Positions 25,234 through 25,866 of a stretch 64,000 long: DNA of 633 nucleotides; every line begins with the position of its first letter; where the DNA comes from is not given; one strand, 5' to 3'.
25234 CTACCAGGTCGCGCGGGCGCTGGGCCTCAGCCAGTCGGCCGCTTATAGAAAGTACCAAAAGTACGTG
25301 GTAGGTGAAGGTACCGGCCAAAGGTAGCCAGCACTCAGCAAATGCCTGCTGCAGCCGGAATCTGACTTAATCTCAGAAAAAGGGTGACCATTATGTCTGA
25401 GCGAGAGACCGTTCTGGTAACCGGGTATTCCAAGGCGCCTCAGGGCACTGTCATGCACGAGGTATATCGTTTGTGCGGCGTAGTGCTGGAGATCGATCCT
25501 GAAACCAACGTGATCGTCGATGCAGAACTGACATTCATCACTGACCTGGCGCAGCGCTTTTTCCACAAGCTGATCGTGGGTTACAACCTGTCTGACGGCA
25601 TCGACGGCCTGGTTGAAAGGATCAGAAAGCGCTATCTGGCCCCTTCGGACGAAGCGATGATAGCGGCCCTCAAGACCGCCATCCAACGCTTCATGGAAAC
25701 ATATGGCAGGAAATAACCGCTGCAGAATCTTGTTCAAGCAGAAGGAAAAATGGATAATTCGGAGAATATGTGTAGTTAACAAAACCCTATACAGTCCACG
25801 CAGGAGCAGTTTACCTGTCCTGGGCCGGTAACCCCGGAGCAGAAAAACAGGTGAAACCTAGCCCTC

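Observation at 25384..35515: Candidate undescribed anaerobic catabolic pathway: aminotransferase, tungsten AOR, CoA-transferase, thiolase/HMGCS-like/DUF35 trio and sodium symporter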

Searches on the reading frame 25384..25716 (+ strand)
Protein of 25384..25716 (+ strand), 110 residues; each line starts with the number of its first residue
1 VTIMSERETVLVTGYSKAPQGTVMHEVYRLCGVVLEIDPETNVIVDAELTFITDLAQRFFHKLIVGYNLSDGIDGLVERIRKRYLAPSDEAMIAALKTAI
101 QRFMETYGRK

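Call 3: search_protein_families(library=pfam, proteins=[window:25384-25716:+])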
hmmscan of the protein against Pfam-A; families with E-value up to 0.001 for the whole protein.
window:25384-25716:+ (110 aa): 1 family
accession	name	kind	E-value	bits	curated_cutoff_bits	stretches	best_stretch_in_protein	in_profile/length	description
PF12986.12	DUF3870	-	2.8e-27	95.2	22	1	11-103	1-93/94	Domain of unknown function (DUF3870)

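Call 4: search_protein_families(library=ncbifam, proteins=[window:25384-25716:+])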
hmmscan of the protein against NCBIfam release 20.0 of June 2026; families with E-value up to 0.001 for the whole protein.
window:25384-25716:+ (110 aa): 0 families

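Call 41: find_homologous_proteins(query=window:25384-25716:+, max_evalue=0.001)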
Query window:25384-25716:+ (110 aa): 14 proteins with E <= 0.001 among 19 candidates.
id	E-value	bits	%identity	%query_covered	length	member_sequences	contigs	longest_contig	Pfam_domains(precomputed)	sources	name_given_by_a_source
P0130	8.1e-63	227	100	97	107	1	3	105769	PF12986.13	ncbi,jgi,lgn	ncbi:MAG: DUF3870 domain-containing protein [Bacillota bacterium]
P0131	3.8e-34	135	62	92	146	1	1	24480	PF12986.13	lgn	-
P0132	2.2e-33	132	62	93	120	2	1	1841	PF12986.13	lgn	-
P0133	8.2e-32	127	59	93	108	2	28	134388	PF12986.13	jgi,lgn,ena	-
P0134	1.7e-31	126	61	88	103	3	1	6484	PF12986.13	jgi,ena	jgi:hypothetical protein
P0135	6.9e-31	124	57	93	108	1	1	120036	PF12986.13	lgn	-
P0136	8.8e-31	124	56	89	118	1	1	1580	PF12986.13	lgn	-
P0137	1.4e-30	123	57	93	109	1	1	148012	PF12986.13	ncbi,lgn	ncbi:MAG: DUF3870 domain-containing protein [Paenibacillaceae bacterium]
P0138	2.0e-30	123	56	93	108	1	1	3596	PF12986.13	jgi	jgi:Domain of unknown function (DUF3870)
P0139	2.4e-30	122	52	97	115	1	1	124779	PF12986.13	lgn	-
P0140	8.0e-30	121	55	93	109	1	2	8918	PF12986.13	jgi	jgi:hypothetical protein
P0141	3.1e-29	119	52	97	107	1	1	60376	PF12986.13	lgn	-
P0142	1.0e-26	111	51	90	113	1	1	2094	PF12986.13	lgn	-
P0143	4.6e-24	102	51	90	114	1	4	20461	PF12986.13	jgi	jgi:hypothetical protein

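Call 45: find_encoding_contigs(protein=P0133, flank=9000, max_places=2)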
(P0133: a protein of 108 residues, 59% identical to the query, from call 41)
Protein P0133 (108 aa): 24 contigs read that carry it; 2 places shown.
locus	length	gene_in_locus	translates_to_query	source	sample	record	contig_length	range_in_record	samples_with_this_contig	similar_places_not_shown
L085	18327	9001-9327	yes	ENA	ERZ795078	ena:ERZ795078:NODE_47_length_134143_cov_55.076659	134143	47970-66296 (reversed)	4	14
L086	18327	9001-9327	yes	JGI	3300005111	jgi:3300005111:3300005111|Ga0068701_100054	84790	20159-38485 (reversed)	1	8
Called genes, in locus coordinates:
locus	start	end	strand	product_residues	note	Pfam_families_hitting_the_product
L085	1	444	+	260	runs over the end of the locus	PF03372:Exo_endo_phos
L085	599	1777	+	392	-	PF00195:Chal_sti_synt_N, PF08392:FAE1_CUT1_RppA, PF08545:ACP_syn_III, PF02797:Chal_sti_synt_C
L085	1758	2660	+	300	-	PF08241:Methyltransf_11, PF13649:Methyltransf_25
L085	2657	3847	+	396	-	PF01266:DAO (faint), PF01494:FAD_binding_3, PF05834:Lycopene_cycl (faint), PF07992:Pyr_redox_2 (faint)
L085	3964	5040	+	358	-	PF00296:Bac_luciferase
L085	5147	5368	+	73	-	-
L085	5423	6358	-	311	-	PF01427:Peptidase_M15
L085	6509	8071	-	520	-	PF13192:Thioredoxin_3, PF00890:FAD_binding_2 (faint), PF01134:GIDA (faint), PF01266:DAO (faint), PF07992:Pyr_redox_2, PF12831:FAD_oxidored (weak), PF13738:Pyr_redox_3, PF00070:Pyr_redox, +2 more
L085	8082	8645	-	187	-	PF00578:AhpC-TSA, PF08534:Redoxin, PF10417:1-cysPrx_C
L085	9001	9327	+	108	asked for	PF12986:DUF3870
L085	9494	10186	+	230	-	PF01144:CoA_trans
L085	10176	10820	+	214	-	PF01144:CoA_trans, PF13336:AcetylCoA_hyd_C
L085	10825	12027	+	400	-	PF00108:Thiolase_N, PF02803:Thiolase_C, PF22691:Thiolase_C_1 (faint)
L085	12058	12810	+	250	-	PF00378:ECH_1, PF16113:ECH_2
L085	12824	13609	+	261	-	PF00378:ECH_1, PF16113:ECH_2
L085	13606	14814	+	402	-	PF02515:CoA_transf_3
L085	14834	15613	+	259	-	PF00378:ECH_1, PF16113:ECH_2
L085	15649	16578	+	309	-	PF00682:HMGL-like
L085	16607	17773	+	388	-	PF02515:CoA_transf_3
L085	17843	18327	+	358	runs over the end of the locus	PF16868:NMT1_3, PF09084:NMT1 (faint)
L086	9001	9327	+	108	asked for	PF12986:DUF3870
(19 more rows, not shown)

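Call 46: find_encoding_contigs(protein=P0137, flank=9000, max_places=1)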
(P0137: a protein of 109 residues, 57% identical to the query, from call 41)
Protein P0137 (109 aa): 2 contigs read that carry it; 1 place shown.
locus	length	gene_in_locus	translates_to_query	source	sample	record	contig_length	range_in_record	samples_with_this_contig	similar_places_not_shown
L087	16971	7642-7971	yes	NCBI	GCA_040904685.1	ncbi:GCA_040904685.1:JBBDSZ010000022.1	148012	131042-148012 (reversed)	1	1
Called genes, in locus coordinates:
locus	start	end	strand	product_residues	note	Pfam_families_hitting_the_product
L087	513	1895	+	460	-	PF01654:Cyt_bd_oxida_I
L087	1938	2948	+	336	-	PF02322:Cyt_bd_oxida_II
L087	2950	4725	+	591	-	PF00664:ABC_membrane, PF00005:ABC_tran, PF02463:SMC_N (faint)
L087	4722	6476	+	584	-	PF00664:ABC_membrane, PF00005:ABC_tran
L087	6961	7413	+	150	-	PF10027:DUF2269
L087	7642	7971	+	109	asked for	PF12986:DUF3870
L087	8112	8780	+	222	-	PF01144:CoA_trans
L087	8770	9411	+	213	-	PF01144:CoA_trans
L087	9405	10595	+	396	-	PF00108:Thiolase_N, PF02803:Thiolase_C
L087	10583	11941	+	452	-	PF00202:Aminotran_3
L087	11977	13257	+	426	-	PF00202:Aminotran_3, PF00155:Aminotran_1_2 (faint)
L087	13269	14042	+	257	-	PF00497:SBP_bac_3, PF10613:Lig_chan-Glu_bd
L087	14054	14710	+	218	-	PF00528:BPD_transp_1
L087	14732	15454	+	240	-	PF02463:SMC_N, PF00005:ABC_tran, PF13304:AAA_21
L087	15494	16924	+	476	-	PF00171:Aldedh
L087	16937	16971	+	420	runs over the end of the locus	PF07992:Pyr_redox_2 (faint), PF01266:DAO, PF03486:HI0933_like (faint)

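Call 47: find_encoding_contigs(protein=P0139, flank=9000, max_places=1)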
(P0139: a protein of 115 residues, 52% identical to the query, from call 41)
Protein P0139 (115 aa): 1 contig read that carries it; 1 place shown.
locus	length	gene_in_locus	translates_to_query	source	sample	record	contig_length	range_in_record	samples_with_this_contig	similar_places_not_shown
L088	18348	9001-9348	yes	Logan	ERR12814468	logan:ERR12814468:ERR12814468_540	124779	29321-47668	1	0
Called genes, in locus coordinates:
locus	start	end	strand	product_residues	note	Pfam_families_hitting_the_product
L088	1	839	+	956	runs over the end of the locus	PF02687:FtsX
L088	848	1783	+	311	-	PF00005:ABC_tran, PF13304:AAA_21 (faint)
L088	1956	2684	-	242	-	PF06283:ThuA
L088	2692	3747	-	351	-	PF01408:GFO_IDH_MocA, PF02894:GFO_IDH_MocA_C, PF22725:GFO_IDH_MocA_C3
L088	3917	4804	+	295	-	PF02311:AraC_binding, PF12833:HTH_18, PF00165:HTH_AraC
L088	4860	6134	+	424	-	PF00070:Pyr_redox (faint), PF01266:DAO (faint), PF01494:FAD_binding_3, PF03486:HI0933_like (faint), PF07992:Pyr_redox_2 (faint), PF13450:NAD_binding_8 (weak)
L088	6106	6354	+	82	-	PF00455:DeoRC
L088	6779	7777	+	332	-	PF00903:Glyoxalase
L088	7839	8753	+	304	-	PF09339:HTH_IclR, PF08279:HTH_11 (faint), PF12802:MarR_2 (weak), PF13412:HTH_24, PF01614:IclR_C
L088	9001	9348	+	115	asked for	PF12986:DUF3870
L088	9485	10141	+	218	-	PF01144:CoA_trans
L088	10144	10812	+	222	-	PF01144:CoA_trans, PF13336:AcetylCoA_hyd_C (weak)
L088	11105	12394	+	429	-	PF00202:Aminotran_3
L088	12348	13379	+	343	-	PF19300:BPD_transp_1_N, PF00528:BPD_transp_1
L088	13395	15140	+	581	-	PF00496:SBP_bac_5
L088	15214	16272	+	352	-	PF03417:AAT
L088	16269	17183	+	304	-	PF12911:OppC_N, PF00528:BPD_transp_1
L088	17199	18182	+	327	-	PF02463:SMC_N (weak), PF00005:ABC_tran, PF08352:oligo_HPY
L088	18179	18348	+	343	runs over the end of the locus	PF02463:SMC_N (weak), PF00005:ABC_tran, PF08352:oligo_HPY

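Call 55: search_solved_structures(query=window:25384-25716:+, max_evalue=1, show_alignments=1)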
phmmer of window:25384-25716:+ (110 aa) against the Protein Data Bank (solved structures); distinct sequences matched with E-value up to 1: 1.
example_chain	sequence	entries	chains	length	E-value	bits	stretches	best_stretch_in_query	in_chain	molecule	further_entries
3uxm_A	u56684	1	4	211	1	12.8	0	70-96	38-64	Thymidylate kinase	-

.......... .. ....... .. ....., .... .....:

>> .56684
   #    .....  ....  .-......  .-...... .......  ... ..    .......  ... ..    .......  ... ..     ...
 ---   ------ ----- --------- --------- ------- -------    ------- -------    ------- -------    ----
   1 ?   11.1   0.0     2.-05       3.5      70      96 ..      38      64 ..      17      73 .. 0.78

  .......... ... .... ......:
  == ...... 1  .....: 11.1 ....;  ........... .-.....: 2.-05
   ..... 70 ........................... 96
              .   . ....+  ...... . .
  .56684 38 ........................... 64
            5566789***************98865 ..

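Call 63: predict_structure(alignment_id=A2)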
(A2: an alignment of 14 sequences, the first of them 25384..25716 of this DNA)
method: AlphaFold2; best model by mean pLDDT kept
length: 110 residues; sequences in the alignment: 14
mean_pLDDT: 88.2   pTM: 0.80
mean pLDDT of the five models: 88.2, 87.0, 86.0, 84.3, 82.7
residues with pLDDT >= 90: 74; 70-90: 26; 50-70: 4; < 50: 6
segments of 3 or more residues with pLDDT < 50: 1-5
pLDDT, mean of each block of 10 residues (from residue 1): 57 93 86 95 95 90 95 94 89 95 81
secondary structure, 60 per line:
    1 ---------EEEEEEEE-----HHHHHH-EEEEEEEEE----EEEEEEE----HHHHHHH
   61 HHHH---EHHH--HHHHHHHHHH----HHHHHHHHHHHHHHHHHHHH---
elements in order: E10-17 H23-28 E30-38 E43-49 H54-64 H74-83 H88-107

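Call 65: find_related_loci(query=A2, collection=metagenome_contigs, flank=10000)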
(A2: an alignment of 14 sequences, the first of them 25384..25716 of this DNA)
Query A2 (110 aa) in metagenome_contigs; peptide patterns used: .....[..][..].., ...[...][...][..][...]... (x = any residue, [..] = any of these).
317 stretches matched a pattern; 32 encode a relative of the query (tblastn E <= 1e-3); 32 distinct loci.
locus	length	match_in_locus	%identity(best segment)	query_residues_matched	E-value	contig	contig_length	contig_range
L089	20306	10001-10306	59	4-105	2e-39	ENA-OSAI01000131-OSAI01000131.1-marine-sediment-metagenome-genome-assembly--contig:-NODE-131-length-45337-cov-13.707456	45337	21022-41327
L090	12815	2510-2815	59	4-105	2e-39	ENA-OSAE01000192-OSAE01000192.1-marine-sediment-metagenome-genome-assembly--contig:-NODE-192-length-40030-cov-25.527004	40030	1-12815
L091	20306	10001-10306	59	4-105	3e-39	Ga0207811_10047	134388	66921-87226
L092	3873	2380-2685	59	4-105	3e-39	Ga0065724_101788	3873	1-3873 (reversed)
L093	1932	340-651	57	5-108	8e-39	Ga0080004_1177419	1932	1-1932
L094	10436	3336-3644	56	4-106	2e-38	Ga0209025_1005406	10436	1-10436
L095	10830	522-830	56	4-106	2e-38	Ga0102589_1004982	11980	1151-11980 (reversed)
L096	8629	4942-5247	55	5-106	2e-38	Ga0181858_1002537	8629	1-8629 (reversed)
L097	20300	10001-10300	55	6-105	6e-38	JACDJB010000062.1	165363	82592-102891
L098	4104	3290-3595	56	4-105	7e-38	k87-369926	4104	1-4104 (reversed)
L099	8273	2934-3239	58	3-105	7e-38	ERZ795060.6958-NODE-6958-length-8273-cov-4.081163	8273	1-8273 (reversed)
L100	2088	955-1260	59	4-105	2e-37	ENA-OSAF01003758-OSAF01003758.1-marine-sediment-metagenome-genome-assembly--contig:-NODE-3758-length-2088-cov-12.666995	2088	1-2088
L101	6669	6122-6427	53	5-106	4e-37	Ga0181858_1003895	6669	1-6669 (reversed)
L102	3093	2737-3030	58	8-105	1e-36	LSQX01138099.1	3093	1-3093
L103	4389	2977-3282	56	8-110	2e-36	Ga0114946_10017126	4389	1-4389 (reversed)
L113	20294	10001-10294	51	8-105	6e-33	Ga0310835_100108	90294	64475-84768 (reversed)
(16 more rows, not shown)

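Call 70: search_protein_families(library=pfam, proteins=[L099:3922-4581:+, L099:5075-5626:+, L099:5635-7464:+], max_evalue=0.00001)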
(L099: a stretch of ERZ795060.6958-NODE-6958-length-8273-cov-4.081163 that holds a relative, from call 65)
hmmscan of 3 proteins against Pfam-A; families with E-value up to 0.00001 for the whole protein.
L099:3922-4581:+ (219 aa): 2 families
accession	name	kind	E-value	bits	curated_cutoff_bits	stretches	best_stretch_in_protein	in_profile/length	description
PF01926.29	MMR_HSR1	-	7e-17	62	21.9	1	82-180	1-102/113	50S ribosome-binding GTPase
PF02421.24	FeoB_N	-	1.1e-07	32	27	1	82-135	2-55/156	Ferrous iron transport protein B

L099:5075-5626:+ (183 aa): 1 family
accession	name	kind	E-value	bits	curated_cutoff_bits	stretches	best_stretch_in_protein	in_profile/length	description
PF04011.17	LemA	-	2.6e-63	212.8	26.2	1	33-183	1-149/149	LemA family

L099:5635-7464:+ (609 aa): 2 families
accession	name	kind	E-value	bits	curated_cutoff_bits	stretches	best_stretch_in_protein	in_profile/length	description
PF20990.2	DUF2207_C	-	1.1e-41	143.6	33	1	300-537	3-247/247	Predicted membrane protein (DUF2207) C-terminal domain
PF09972.14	DUF2207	-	8.5e-31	107.9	24.4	1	48-227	6-172/172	Predicted membrane protein (DUF2207) N-terminal domain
